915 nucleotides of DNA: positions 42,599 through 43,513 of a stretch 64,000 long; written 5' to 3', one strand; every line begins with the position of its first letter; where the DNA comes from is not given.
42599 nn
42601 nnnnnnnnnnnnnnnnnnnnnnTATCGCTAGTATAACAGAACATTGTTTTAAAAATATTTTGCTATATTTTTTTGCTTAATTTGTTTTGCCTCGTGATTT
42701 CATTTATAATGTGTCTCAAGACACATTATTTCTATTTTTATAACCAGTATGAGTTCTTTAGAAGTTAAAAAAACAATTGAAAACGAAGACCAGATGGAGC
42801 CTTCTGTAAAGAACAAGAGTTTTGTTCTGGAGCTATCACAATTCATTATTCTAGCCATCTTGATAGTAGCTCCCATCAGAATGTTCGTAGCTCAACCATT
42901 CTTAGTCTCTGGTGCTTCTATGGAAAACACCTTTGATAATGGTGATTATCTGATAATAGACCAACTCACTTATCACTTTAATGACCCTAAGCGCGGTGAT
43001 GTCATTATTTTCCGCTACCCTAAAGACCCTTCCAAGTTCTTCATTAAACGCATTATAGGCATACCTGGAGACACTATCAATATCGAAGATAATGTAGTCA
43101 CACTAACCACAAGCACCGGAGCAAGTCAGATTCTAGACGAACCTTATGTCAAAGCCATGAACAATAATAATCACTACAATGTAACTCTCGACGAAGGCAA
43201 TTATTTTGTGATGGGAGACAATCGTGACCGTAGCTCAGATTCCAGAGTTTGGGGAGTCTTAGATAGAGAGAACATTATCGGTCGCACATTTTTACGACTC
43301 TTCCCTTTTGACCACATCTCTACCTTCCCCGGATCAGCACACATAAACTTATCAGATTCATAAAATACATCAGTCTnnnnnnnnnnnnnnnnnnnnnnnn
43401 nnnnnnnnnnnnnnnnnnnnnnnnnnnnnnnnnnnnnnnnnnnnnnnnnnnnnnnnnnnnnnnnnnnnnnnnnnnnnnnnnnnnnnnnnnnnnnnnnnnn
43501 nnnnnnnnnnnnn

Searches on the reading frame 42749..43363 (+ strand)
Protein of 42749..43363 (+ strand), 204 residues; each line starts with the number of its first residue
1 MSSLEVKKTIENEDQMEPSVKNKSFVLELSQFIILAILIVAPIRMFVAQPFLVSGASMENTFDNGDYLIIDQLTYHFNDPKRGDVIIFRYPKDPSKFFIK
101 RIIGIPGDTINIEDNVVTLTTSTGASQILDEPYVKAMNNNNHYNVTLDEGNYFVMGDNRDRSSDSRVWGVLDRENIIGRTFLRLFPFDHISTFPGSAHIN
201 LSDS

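Call 66: search_protein_families(library=ncbifam, proteins=[window:42749-43363:+], max_evalue=0.001)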
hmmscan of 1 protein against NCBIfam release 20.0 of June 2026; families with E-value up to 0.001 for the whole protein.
window:42749-43363:+ (204 aa): 6 families
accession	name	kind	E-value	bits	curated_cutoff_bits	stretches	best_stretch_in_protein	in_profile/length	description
TIGR02227.1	sigpep_I_bact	equivalog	6.6e-45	152.9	47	1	31-188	3-162/162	signal peptidase I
NF008114.0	PRK10861.1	equivalog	4.9e-28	98.4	277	2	13-125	47-171/324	signal peptidase I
TIGR02754.1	sod_Ni_protease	equivalog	5e-15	55.8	63.25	2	53-110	3-60/90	nickel-type superoxide dismutase maturation protease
TIGR02771.1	TraF_Ti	equivalog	1.9e-09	37.3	100.25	1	50-179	35-164/171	conjugative transfer signal peptidase TraF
TIGR02228.1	sigpep_I_arch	equivalog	2.2e-09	37.4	51.85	1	26-111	6-87/158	signal peptidase I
NF010459.0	PRK13884.1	subfamily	1.4e-06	28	156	1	89-177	79-169/178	conjugal transfer peptidase TraF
